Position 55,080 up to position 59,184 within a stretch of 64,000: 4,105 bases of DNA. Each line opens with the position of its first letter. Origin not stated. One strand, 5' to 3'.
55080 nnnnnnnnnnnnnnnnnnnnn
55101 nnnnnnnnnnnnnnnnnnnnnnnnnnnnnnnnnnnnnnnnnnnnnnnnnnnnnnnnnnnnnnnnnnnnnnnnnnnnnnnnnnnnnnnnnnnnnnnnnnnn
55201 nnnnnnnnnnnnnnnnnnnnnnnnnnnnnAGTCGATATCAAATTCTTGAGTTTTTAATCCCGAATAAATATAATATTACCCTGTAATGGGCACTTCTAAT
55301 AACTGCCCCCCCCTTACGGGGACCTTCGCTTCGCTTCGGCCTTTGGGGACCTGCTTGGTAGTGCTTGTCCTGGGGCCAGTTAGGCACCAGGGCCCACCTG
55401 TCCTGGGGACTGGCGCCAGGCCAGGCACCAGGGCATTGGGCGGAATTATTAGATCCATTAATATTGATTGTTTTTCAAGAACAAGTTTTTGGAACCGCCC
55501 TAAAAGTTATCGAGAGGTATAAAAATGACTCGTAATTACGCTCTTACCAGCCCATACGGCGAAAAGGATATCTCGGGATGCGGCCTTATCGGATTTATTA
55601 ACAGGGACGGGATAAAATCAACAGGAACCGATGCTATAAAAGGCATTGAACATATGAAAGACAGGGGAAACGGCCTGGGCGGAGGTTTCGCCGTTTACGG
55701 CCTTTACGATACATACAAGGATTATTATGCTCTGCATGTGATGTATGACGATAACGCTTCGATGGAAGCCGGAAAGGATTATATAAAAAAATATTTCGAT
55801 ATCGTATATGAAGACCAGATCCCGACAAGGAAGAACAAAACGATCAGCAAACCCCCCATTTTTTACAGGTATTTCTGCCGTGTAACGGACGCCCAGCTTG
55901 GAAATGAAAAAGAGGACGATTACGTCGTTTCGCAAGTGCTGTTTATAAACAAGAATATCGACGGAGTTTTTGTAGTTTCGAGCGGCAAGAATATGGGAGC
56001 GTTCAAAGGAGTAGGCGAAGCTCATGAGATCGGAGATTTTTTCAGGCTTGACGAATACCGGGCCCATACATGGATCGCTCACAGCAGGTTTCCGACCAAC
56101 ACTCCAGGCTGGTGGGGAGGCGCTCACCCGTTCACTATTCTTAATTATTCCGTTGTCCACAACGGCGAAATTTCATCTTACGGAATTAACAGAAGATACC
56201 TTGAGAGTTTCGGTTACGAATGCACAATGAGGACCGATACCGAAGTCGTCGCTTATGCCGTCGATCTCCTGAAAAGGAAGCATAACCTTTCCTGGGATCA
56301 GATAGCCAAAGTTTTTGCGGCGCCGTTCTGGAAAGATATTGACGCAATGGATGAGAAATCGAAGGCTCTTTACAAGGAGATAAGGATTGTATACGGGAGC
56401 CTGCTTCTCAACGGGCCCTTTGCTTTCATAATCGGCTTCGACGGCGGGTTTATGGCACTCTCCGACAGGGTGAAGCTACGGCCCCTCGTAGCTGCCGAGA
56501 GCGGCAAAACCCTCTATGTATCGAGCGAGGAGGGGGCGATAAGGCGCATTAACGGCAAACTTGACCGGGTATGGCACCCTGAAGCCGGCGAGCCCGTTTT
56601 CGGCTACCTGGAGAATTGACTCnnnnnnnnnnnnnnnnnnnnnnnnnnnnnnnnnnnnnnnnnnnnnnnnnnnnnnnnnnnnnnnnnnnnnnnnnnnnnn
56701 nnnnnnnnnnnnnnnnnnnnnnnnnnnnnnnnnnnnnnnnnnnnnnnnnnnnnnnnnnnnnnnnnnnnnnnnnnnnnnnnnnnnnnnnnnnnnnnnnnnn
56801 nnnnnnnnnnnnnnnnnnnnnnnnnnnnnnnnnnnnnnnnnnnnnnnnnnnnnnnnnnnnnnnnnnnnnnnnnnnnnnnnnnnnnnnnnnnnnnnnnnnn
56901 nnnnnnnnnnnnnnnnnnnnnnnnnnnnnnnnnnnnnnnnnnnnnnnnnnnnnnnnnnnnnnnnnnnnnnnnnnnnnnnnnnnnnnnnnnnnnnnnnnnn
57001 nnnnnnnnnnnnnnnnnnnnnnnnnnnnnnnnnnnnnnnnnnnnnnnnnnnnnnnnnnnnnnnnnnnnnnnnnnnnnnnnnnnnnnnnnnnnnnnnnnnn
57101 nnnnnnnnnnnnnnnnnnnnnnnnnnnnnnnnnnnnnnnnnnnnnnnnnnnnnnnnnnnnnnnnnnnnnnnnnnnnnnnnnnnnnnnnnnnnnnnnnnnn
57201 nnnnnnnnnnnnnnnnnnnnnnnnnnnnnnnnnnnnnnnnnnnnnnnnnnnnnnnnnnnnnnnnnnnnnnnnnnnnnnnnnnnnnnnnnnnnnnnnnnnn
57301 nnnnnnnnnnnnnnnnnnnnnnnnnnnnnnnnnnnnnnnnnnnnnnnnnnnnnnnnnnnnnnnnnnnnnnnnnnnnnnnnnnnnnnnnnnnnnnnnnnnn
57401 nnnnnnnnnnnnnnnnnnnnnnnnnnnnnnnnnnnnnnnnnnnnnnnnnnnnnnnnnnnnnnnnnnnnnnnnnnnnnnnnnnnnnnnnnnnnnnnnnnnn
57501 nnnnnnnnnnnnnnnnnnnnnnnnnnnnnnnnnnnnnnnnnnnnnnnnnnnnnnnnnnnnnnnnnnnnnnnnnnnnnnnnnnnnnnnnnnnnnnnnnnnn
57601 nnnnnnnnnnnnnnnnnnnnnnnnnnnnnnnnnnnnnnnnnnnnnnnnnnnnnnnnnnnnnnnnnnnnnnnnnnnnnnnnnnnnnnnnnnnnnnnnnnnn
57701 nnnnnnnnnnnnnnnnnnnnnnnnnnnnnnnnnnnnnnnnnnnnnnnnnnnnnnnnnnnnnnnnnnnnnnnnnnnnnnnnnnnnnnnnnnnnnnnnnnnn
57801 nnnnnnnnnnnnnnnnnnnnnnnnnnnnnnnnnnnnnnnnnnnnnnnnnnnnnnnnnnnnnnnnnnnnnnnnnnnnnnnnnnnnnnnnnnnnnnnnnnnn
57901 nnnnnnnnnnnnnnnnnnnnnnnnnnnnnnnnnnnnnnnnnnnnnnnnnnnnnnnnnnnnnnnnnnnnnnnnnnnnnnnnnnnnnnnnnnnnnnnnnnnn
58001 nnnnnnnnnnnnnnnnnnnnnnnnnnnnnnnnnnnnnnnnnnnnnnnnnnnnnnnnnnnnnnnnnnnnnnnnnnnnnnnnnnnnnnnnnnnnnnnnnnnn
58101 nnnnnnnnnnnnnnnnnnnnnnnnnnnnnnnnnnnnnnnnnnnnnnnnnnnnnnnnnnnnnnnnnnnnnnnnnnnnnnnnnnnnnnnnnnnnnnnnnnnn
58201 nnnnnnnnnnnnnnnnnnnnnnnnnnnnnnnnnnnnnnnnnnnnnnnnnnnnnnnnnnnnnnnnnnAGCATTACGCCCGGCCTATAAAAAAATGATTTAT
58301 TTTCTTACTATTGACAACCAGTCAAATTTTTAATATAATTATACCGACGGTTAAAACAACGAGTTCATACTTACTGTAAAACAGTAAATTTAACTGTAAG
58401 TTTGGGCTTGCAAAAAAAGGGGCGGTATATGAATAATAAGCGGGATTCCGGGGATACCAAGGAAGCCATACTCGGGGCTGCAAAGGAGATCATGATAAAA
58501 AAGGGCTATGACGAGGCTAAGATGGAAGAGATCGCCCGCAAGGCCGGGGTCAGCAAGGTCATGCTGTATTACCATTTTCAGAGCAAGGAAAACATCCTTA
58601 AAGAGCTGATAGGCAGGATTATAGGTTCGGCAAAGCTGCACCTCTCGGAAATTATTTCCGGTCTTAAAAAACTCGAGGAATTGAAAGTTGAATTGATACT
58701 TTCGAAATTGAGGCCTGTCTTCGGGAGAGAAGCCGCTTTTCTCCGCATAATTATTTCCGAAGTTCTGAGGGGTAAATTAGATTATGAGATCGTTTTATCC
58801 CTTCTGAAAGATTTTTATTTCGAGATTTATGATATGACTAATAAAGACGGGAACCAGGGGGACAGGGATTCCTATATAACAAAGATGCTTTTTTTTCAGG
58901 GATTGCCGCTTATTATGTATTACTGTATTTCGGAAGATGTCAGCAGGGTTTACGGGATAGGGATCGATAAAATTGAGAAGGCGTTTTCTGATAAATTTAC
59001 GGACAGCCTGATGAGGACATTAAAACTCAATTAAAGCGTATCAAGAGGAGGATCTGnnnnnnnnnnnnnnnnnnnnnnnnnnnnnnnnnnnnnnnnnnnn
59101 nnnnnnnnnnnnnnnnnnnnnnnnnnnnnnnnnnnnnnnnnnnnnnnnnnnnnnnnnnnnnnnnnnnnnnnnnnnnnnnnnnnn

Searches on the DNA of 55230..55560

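Call 64: search_rna_families(source=window, start=55230, end=55560, threshold=evalue, max_evalue=1)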
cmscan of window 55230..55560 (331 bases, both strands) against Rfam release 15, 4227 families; matches with E-value up to 1: 2.
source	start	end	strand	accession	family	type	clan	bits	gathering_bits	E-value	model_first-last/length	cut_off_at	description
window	55361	55429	+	RF01035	mir-887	Gene; miRNA;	-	22.3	100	0.076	1-78/78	no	mir-887 microRNA precursor family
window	55359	55430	+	RF04281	mir-8791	Gene; miRNA;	CL00146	17.4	85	0.73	1-77/77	no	mir-8791 microRNA precursor family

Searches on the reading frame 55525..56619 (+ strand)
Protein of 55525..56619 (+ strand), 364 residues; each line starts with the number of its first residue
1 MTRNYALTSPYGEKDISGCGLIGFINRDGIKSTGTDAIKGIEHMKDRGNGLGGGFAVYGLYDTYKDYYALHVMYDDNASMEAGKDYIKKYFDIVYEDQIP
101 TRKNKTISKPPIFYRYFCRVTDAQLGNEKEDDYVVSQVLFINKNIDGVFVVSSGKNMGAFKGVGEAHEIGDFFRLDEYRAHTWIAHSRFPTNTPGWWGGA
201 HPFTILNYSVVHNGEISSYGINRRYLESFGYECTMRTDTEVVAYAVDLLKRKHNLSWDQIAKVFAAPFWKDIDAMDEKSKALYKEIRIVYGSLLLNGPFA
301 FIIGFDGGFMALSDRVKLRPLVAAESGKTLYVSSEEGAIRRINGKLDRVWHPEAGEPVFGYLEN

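Call 14: search_protein_families(library=pfam, proteins=[window:55525-56619:+])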
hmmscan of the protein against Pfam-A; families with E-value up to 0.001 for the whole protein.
window:55525-56619:+ (364 aa): 3 families
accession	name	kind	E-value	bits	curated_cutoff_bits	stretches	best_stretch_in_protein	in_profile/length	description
PF00310.26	GATase_2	-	3.1e-09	36.5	19.9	1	143-229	163-248/420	Glutamine amidotransferases class-II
PF13522.11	GATase_6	-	9.7e-09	35.8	27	1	179-249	9-80/130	Glutamine amidotransferase domain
PF13537.11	GATase_7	-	1.2e-08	35.5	25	1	199-251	12-65/123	Glutamine amidotransferase domain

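Call 15: find_encoding_contigs(protein=window:55525-56619:+, flank=3000, max_places=6)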
Protein window:55525-56619:+ (364 aa): no gene with exactly this product is on record in the collection.

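Call 16: find_homologous_proteins(query=window:55525-56619:+, max_evalue=1e-30)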
Query window:55525-56619:+ (364 aa): 7999 proteins with E <= 1e-30 among 8000 candidates; the best 120 are listed.
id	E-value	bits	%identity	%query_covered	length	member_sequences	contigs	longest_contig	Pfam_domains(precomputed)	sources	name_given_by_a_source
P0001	4.0e-245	831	98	100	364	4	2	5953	PF13522.12,PF00310.27,PF13537.12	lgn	-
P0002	6.5e-220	748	88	100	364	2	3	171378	PF13522.12,PF00310.27,PF13537.12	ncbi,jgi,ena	-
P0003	2.4e-216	736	85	99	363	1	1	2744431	PF13522.12,PF00310.27,PF13537.12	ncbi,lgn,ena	-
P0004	3.6e-199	680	79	100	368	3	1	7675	PF13522.12,PF00310.27,PF13537.12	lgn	-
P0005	7.0e-191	653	74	100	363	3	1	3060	PF13522.12,PF00310.27,PF13537.12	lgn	-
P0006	1.2e-185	635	75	97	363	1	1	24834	PF13522.12,PF00310.27,PF13537.12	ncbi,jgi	jgi:glutamate synthase domain-containing protein 1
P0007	2.9e-173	595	69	100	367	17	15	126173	PF13522.12,PF00310.27,PF13537.12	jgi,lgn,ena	jgi:glutamate synthase domain-containing protein 1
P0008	3.4e-173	594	68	100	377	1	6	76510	PF13522.12,PF00310.27,PF13537.12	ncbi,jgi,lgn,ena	jgi:glutamate synthase domain-containing protein 1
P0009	5.7e-173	594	68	100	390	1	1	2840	PF13522.12,PF00310.27,PF13537.12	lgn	-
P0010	3.0e-142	493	60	97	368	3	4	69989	PF13522.12,PF00310.27,PF13537.12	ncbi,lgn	ncbi:MAG: class II glutamine amidotransferase [Moorellaceae bacterium]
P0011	3.5e-141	489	60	96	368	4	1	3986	PF13522.12,PF00310.27,PF13537.12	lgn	-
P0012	7.2e-140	485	58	97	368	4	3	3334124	PF13522.12,PF00310.27,PF13537.12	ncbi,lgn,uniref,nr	ncbi:glutamate synthase (NADPH) GltB1 subunit [Thermanaeromonas toyohensis ToBE]|uniref:Glutamate sy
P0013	1.2e-138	481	58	100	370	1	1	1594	PF13522.12,PF00310.27,PF13537.12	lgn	-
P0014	6.9e-138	478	57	97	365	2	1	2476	PF13522.12,PF00310.27,PF13537.12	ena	-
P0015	6.9e-138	478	59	98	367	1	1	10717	PF13522.12,PF00310.27,PF13537.12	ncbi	-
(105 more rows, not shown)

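Call 17: find_encoding_contigs(protein=P0003, flank=3000, max_places=3)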
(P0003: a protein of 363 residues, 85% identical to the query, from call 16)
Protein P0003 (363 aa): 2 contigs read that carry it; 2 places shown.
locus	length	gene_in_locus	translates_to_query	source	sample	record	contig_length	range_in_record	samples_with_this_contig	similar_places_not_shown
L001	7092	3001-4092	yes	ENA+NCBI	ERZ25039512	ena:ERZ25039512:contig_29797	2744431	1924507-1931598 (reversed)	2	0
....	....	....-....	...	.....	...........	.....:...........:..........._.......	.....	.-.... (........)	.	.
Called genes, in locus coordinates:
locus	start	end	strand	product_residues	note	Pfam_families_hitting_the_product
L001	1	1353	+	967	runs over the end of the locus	PF01339:CheB_methylest, PF03705:CheR_N, PF01739:CheR, PF00989:PAS (faint), PF08448:PAS_4 (faint), PF13596:PAS_10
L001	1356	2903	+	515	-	PF00989:PAS, PF00512:HisKA, PF02518:HATPase_c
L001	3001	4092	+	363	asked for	PF00310:GATase_2, PF13522:GATase_6, PF13537:GATase_7 (faint)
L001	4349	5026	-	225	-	PF03781:FGE-sulfatase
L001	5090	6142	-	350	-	PF05598:DUF772, PF01609:DDE_Tnp_1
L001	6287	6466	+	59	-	-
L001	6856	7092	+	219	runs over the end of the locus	PF00440:TetR_N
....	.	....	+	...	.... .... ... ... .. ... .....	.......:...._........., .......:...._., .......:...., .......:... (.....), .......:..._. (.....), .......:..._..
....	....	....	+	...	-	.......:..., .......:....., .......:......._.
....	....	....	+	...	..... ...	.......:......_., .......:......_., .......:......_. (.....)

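Call 18: find_encoding_contigs(protein=P0002, flank=3000, max_places=3)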
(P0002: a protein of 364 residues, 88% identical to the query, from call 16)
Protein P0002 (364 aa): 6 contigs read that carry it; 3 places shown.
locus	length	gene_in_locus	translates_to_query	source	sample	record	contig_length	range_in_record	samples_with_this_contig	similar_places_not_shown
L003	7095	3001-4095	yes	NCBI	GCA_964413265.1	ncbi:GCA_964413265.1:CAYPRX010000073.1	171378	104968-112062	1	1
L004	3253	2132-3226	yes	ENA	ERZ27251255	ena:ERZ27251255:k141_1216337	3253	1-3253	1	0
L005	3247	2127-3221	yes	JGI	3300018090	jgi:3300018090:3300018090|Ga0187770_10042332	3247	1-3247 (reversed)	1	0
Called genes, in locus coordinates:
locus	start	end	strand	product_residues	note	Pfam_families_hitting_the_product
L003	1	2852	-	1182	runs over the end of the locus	PF03710:GlnE, PF08335:GlnD_UR_UTase, PF03710:GlnE, PF08335:GlnD_UR_UTase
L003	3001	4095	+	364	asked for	PF00310:GATase_2, PF13522:GATase_6 (weak), PF13537:GATase_7 (faint)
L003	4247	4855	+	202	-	PF00440:TetR_N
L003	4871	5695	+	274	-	PF25919:BSH_CusB (faint), PF25917:BSH_RND, PF25973:BSH_CzcB, PF25984:BSH_YknX (faint), PF25954:Beta-barrel_RND_2, PF25990:Beta-barrel_YknX (weak), PF26002:Beta-barrel_AprE (weak)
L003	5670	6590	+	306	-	PF00005:ABC_tran, PF13304:AAA_21 (weak), PF13732:DrrA1-3_C (faint)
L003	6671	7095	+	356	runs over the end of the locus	PF12679:ABC2_membrane_2, PF12698:ABC2_membrane_3, PF01061:ABC2_membrane, PF12730:ABC2_membrane_4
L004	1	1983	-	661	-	?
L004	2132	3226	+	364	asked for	PF00310:GATase_2, PF13522:GATase_6 (weak), PF13537:GATase_7 (faint)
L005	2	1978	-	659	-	?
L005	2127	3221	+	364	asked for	PF00310:GATase_2, PF13522:GATase_6 (weak), PF13537:GATase_7 (faint)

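Call 19: find_encoding_contigs(protein=P0001, flank=3000, max_places=3)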
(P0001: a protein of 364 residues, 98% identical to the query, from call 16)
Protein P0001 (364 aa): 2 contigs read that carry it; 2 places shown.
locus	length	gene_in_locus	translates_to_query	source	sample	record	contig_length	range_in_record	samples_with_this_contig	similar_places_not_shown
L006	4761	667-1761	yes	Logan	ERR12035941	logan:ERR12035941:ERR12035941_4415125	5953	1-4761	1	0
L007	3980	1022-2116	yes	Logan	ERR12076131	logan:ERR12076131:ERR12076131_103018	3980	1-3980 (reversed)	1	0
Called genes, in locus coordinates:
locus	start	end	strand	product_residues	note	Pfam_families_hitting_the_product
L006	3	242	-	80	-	?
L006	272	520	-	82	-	-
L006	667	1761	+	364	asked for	PF00310:GATase_2, PF13522:GATase_6 (weak), PF13537:GATase_7 (faint)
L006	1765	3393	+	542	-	PF00150:Cellulase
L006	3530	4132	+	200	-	PF00440:TetR_N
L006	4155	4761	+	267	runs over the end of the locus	PF25917:BSH_RND (weak), PF25973:BSH_CzcB, PF25876:HH_MFP_RND (weak), PF25954:Beta-barrel_RND_2, PF25990:Beta-barrel_YknX (weak), PF26002:Beta-barrel_AprE (faint)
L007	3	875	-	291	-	?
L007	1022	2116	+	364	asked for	PF00310:GATase_2, PF13522:GATase_6 (weak), PF13537:GATase_7 (faint)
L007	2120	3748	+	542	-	PF00150:Cellulase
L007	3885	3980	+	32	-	?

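Call 28: search_protein_families(library=ncbifam, proteins=[L001:5090-6142:-])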
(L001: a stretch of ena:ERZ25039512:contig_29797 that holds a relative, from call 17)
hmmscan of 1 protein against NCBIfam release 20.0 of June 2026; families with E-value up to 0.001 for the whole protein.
L001:5090-6142:- (350 aa): 6 families
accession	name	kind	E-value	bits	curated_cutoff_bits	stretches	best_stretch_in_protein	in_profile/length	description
NF033581.1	transpos_IS5_4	equivalog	9.2e-74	248.3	140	1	27-335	2-284/285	IS5 family transposase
NF033551.1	transpos_IS1182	equivalog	1.3e-30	106.7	270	2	26-168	23-161/488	IS1182 family transposase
NF033520.1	transpos_IS982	equivalog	1.2e-12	48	130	1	197-334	107-240/243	IS982 family transposase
NF033578.1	transpos_IS5_1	equivalog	1.3e-11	44.3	275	1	10-151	2-142/419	IS5 family transposase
NF033593.1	transpos_ISNCY_1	equivalog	3.6e-09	35.8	325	1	27-130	16-117/444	ISNCY family transposase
NF033580.1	transpos_IS5_3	equivalog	6.1e-06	26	110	1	108-305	58-228/258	IS5 family transposase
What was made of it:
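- On IS5 family (parent element): IS1182 and IS982 models fall below their cut-offs (call 28).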

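Call 29: search_protein_families(library=pfam, proteins=[L001:5090-6142:-])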
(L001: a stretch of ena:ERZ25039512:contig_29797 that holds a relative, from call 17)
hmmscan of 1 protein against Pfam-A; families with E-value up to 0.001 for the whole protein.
L001:5090-6142:- (350 aa): 3 families
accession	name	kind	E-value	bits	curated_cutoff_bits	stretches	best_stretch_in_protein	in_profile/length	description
PF01609.27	DDE_Tnp_1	-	1.5e-23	84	23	1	143-335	4-200/200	Transposase DDE domain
PF05598.16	DUF772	-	1.3e-20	73.6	23.1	1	57-130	1-73/74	Transposase domain (DUF772)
PF13359.12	DDE_Tnp_4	-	0.00032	20.8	24.8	1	221-306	52-128/158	DDE superfamily endonuclease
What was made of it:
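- On IS5 family (parent element): Pfam finds DUF772 + DDE_Tnp_1 (call 29).
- The full-length relatives encode a DDE IS5-family transposase, not a Y1 enzyme (calls 28, 29).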

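Call 48: search_dna_similar(query=L001:5090-6142:-, collection=plasmids, mode=protein, max_rows=10)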
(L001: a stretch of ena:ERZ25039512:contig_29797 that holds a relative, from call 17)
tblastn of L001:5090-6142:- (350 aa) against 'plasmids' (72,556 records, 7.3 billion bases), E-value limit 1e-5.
The search stops at 5000 records and this limit was reached: more records match than are counted here, and every count below describes the 5000 best-scoring records only.
Records with a match: at least 5000; places in all: 8120; records where one place covers at least 80% of the query: 4957.
Best place of each record, by identity: <60% 5000.
By first word of the organism name: Klebsiella 2359; Escherichia 1157; Enterobacter 543; Citrobacter 273; Salmonella 156; Raoultella 64; Pseudosulfitobacter 46; Acetobacter 32; Aeromonas 26; Serratia 26; and 86 more.
By predicted mobility (MOB-suite, as given by PLSDB): conjugative 3334; non-mobilizable 1061; mobilizable 605.
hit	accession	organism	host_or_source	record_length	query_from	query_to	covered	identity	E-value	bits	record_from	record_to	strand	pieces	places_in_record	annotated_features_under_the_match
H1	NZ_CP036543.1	Bacteroides fragilis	Homo sapiens,blood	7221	1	347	99%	47.6%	4e-96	319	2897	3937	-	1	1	IS5-like element IS1169 family transposase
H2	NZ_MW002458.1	Bacteroides fragilis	-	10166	1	347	99%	47.6%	5e-96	318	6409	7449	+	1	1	IS5-like element IS1169 family transposase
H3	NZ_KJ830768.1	Bacteroides fragilis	-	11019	18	347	94%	48.5%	4e-90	302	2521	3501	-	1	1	none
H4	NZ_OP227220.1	Bacteroides sp.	-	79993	18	347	94%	48.5%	6e-90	301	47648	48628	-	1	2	IS5-like element IS1168 family transposase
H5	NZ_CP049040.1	Pseudohalocynthiibacter aestuariivivens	pure culutre,Seawater recirculating ...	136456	12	343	95%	45.5%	3e-93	311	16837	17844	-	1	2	IS5 family transposase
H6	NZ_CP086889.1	Pseudosulfitobacter pseudonitzschiae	Skeletonema costatum,The surface ...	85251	12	343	95%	44.9%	1e-87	295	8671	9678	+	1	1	IS5 family transposase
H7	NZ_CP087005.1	Pseudosulfitobacter pseudonitzschiae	Skeletonema costatum,The surface ...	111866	12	343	95%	44.9%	1e-87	295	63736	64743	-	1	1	IS5 family transposase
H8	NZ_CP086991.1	Pseudosulfitobacter pseudonitzschiae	Skeletonema costatum,The surface ...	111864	12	343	95%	44.9%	1e-87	295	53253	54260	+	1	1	IS5 family transposase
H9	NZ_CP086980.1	Pseudosulfitobacter pseudonitzschiae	Skeletonema costatum,The surface ...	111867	12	343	95%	44.9%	1e-87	295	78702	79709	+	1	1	IS5 family transposase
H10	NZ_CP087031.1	Pseudosulfitobacter pseudonitzschiae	Mediolabrus comicus,The surface ...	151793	12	343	95%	44.9%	1e-87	295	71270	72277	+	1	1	IS5 family transposase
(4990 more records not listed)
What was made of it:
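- The closest named elements are IS1169 and IS1168 at ~48% aa identity (call 48).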

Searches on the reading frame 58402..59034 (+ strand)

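Call 14: search_protein_families(library=pfam, proteins=[window:58402-59034:+])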
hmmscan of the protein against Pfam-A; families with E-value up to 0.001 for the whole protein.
window:58402-59034:+ (210 aa): 2 families
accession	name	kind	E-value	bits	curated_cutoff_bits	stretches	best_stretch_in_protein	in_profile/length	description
PF00440.29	TetR_N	-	1.7e-16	60.2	24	1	23-69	1-47/47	Bacterial regulatory proteins, tetR family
PF13419.12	HAD_2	-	0.00065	20.3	23.8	0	18-95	11-92/178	Haloacid dehalogenase-like hydrolase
